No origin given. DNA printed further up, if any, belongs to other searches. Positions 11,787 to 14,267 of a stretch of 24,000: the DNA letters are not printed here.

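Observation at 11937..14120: A 727-aa secreted protein with an unassigned ~300-aa N-terminal domain fused to RTX-like, B-repeat and CBM5/12 modules; possibly the last gene of the yhf-like operon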

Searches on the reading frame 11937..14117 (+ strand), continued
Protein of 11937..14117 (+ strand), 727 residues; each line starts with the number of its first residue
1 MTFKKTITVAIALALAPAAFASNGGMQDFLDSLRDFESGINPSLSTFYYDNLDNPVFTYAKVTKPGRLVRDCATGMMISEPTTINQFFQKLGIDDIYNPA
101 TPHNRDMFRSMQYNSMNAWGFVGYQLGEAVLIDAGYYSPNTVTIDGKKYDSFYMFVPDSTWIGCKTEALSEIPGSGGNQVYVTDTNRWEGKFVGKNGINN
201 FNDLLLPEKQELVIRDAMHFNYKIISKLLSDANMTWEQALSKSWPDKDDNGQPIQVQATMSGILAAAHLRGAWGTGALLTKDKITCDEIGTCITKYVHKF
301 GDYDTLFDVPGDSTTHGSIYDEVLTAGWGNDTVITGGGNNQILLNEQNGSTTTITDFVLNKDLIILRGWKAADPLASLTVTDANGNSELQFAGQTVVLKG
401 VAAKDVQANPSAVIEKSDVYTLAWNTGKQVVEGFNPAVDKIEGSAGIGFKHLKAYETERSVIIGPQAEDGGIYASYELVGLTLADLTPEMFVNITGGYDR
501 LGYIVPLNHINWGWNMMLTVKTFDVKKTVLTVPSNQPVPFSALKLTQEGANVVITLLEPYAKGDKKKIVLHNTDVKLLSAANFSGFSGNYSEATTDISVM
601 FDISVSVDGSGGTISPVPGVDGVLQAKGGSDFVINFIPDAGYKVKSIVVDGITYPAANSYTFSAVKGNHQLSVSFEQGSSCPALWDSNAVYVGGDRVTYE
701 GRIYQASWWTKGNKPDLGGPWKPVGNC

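Call 70: find_encoding_contigs(protein=P0092, flank=7000, max_places=1)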
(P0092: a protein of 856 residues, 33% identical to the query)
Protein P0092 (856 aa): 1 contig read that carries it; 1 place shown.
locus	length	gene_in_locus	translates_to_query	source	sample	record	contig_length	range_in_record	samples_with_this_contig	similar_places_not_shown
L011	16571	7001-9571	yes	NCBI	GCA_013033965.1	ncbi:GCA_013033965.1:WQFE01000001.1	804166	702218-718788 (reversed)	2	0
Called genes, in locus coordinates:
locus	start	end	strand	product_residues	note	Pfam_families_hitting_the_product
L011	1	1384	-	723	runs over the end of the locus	PF00528:BPD_transp_1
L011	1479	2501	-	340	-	PF01547:SBP_bac_1, PF13531:SBP_bac_11, PF13416:SBP_bac_8, PF13343:SBP_bac_6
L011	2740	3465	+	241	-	PF00072:Response_reg, PF00486:Trans_reg_C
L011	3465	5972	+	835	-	PF12860:PAS_7 (faint), PF02518:HATPase_c, PF00072:Response_reg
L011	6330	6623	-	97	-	-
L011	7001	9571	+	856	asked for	-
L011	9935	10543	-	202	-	PF01810:LysE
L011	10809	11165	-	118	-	-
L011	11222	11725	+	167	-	-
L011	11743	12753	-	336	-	PF00356:LacI, PF00532:Peripla_BP_1, PF13407:Peripla_BP_4, PF13377:Peripla_BP_3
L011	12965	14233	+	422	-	PF01547:SBP_bac_1, PF13416:SBP_bac_8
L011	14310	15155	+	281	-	PF00528:BPD_transp_1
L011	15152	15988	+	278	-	PF00528:BPD_transp_1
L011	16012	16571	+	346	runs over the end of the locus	PF00005:ABC_tran, PF13304:AAA_21 (faint), PF08402:TOBE_2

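Call 71: find_encoding_contigs(protein=P0086, flank=7000, max_places=1)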
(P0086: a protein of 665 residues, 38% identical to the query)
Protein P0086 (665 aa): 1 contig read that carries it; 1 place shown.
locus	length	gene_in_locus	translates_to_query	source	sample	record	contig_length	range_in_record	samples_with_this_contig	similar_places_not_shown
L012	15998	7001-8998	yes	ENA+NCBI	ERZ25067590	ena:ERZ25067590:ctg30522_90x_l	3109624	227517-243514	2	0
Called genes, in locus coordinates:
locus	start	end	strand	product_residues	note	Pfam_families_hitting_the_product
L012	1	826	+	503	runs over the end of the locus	PF00171:Aldedh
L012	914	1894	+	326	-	PF00903:Glyoxalase, PF13669:Glyoxalase_4 (faint), PF22677:Ble-like_N (weak), PF00903:Glyoxalase, PF22677:Ble-like_N (weak)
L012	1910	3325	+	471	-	PF00282:Pyridoxal_deC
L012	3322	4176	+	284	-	PF01557:FAA_hydrolase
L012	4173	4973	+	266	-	-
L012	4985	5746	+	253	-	PF03328:HpcH_HpaI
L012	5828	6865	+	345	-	PF12625:Arabinose_bd, PF12833:HTH_18, PF00165:HTH_AraC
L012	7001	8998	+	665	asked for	-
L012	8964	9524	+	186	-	-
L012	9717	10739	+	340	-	PF01118:Semialdhyde_dh, PF02774:Semialdhyde_dhC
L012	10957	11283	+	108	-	-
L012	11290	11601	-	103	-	PF00543:P-II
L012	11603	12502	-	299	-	PF05982:Sbt_1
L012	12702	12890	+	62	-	-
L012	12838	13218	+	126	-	-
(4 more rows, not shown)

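Call 86: find_related_loci(query=A5, collection=genome_contigs, flank=10000)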
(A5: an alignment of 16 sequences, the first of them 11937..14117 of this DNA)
Query A5 (727 aa) in genome_contigs; peptide patterns used: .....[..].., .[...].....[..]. (x = any residue, [..] = any of these).
84 stretches matched a pattern; 72 encode a relative of the query (tblastn E <= 1e-3); 71 distinct loci.
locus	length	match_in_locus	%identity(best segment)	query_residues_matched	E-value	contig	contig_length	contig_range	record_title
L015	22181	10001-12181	82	1-727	0e+0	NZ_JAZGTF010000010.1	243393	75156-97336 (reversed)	Photobacterium sp. MCCC 1A19761 contig10, whole genome shotgun sequence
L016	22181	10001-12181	81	1-727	0e+0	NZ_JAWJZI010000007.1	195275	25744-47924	Photobacterium rosenbergii strain HSC6 NODE_7_length_195275_cov_58.247574, whole genome shotgun sequence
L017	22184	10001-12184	75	2-727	0e+0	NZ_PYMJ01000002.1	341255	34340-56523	Photobacterium frigidiphilum strain JCM 12947 CFSAN065507_2, whole genome shotgun sequence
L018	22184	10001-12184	76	2-727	0e+0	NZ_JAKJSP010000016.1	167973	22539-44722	Photobacterium sagamiensis strain JAMM2327 JAMM2327_scaffold_5, whole genome shotgun sequence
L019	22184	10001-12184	76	2-727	0e+0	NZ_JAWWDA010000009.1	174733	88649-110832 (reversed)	MAG: Photobacterium sp. isolate HN18.bin.2 k141_818537_length_174733_cov_33.6339, whole genome shotgun sequence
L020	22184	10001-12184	76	2-727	0e+0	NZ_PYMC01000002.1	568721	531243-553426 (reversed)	Photobacterium lipolyticum strain DSM 16190 CFSAN065514_2, whole genome shotgun sequence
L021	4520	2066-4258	75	2-727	0e+0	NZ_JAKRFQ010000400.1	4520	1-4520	Photobacterium sp. OFAV2-7 NODE_410_length_4520_cov_9.920555, whole genome shotgun sequence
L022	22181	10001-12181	72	1-727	0e+0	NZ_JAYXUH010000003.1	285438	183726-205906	Photobacterium sp. S4TG1 3, whole genome shotgun sequence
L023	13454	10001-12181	74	1-727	0e+0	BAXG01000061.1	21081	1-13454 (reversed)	Photobacterium sp. JCM 19050 DNA, contig: JCM19050.contig00061, whole genome shotgun sequence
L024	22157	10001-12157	72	7-727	0e+0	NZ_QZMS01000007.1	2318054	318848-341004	Photobacterium salinisoli strain LAM9072 LAM9072_ctg0001, whole genome shotgun sequence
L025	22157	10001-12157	72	7-727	0e+0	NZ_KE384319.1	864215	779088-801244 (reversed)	Photobacterium halotolerans DSM 18316 H511DRAFT_scaffold00001.1, whole genome shotgun sequence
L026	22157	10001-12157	72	7-727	0e+0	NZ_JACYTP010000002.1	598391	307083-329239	Photobacterium arenosum strain CAU 1568 contig2, whole genome shotgun sequence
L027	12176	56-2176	73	19-727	0e+0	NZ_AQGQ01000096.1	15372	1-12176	Aeromonas molluscorum 848 Cont96, whole genome shotgun sequence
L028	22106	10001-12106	73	24-727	0e+0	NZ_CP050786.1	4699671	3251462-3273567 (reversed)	Aeromonas media strain DSM 4881 chromosome, complete genome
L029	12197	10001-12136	72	7-720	0e+0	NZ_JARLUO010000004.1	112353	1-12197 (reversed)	Photobacterium sp. Hal280 contig_8, whole genome shotgun sequence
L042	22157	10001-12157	62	7-727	0e+0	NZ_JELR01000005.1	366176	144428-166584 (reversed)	Microbulbifer sp. HZ11 Scaffold4, whole genome shotgun sequence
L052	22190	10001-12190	52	1-727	0e+0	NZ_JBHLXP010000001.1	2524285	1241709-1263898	Rheinheimera tilapiae strain KCTC 23315 platanus_K_default_1, whole genome shotgun sequence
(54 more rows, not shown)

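Call 100: search_protein_families(library=pfam, proteins=[L052:7336-9852:+, L042:6982-9672:+, L028:8694-9707:+, L028:12938-16252:-, L028:6923-8302:-, L028:3899-5236:-], max_evalue=0.0001)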
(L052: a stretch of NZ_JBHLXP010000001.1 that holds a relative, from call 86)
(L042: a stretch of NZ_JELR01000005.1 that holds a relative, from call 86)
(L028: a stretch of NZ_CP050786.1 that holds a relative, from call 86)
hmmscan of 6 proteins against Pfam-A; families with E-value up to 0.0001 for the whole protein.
L052:7336-9852:+ (839 aa): 2 families
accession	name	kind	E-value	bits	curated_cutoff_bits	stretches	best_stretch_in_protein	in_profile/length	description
PF00593.30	TonB_dep_Rec_b-barrel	-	8.4e-33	115.3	27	1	329-803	57-436/436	TonB dependent receptor-like, beta-barrel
PF07715.20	Plug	-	4.1e-15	56.6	23.9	1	51-157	3-106/107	TonB-dependent Receptor Plug Domain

L042:6982-9672:+ (897 aa): 4 families
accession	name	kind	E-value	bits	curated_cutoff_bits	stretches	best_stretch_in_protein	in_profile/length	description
PF00728.28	Glyco_hydro_20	-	4.2e-91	306.3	22.3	1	352-783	1-347/348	Glycosyl hydrolase family 20, catalytic domain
PF03173.19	CHB_HEX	-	5.2e-36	124.2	25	1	45-211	2-159/160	Putative carbohydrate binding domain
PF03174.19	CHB_HEX_C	-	7.5e-18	64.7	23.6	1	822-893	1-75/76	Chitobiase/beta-hexosaminidase C-terminal domain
PF02838.20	Glyco_hydro_20b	-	3.2e-13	51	26.1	1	231-349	3-124/124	Glycosyl hydrolase family 20, domain 2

L028:8694-9707:+ (338 aa): 3 families
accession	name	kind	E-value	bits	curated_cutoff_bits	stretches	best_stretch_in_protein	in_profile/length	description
PF01609.27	DDE_Tnp_1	-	1.8e-35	122.9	23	1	150-324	5-200/200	Transposase DDE domain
PF05598.16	DUF772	-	7.6e-21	74.3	23.1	1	63-136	1-73/74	Transposase domain (DUF772)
PF13612.12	DDE_Tnp_1_3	-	2.8e-05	24.6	27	1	151-253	7-109/155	Transposase DDE domain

L028:12938-16252:- (1104 aa): 5 families
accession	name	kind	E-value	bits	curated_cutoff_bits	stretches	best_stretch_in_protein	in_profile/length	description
PF12794.12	MscS_TM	-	1.7e-93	313.6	28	1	494-811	2-339/339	Mechanosensitive ion channel inner membrane domain 1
PF12795.12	MscS_porin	-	6.7e-48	163.8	34.4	1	42-273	2-238/238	Mechanosensitive ion channel porin domain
PF00924.24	MS_channel_2nd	-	6.5e-24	84.3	20.2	1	915-980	2-67/68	Mechanosensitive ion channel, beta-domain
PF21082.3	MS_channel_3rd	-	6.9e-19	68.5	21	1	990-1071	3-88/88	Mechanosensitive ion channel MscS, C-terminal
PF21088.3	MS_channel_1st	-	5.9e-09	36.2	23.1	1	872-913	1-42/42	Mechanosensitive ion channel, transmembrane helices 2/3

L028:6923-8302:- (459 aa): 1 family
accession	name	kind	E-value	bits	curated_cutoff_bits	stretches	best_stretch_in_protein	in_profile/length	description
PF10282.15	Lactonase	-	6.6e-62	210.1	21.7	1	134-451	11-343/344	Lactonase, 7-bladed beta-propeller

L028:3899-5236:- (445 aa): 0 families
